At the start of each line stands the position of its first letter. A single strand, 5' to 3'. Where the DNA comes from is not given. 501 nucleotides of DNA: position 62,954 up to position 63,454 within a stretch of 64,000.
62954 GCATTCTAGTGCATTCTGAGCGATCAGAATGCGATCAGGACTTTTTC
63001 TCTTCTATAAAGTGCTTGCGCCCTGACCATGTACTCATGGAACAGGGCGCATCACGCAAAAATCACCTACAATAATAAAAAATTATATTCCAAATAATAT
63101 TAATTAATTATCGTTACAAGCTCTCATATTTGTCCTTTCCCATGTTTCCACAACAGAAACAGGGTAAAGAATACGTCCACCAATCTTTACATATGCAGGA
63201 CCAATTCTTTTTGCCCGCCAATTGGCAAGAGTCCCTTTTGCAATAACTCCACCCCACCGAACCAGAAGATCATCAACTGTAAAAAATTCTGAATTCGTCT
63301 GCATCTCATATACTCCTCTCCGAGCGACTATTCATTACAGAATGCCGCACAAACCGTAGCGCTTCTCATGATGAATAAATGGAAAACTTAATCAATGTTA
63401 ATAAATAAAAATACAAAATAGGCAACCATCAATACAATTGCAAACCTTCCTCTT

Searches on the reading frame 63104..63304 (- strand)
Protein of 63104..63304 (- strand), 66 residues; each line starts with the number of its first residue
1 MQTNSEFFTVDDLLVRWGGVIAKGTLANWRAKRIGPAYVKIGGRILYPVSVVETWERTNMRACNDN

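Call 34: search_protein_families(library=pfam, proteins=[window:63104-63304:-], max_evalue=0.0001)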
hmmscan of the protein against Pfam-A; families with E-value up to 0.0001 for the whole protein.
window:63104-63304:- (66 aa): 1 family
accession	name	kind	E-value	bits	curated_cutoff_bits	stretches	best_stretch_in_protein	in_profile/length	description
PF12728.13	HTH_17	-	9.8e-05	23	27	0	21-59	13-50/51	Helix-turn-helix domain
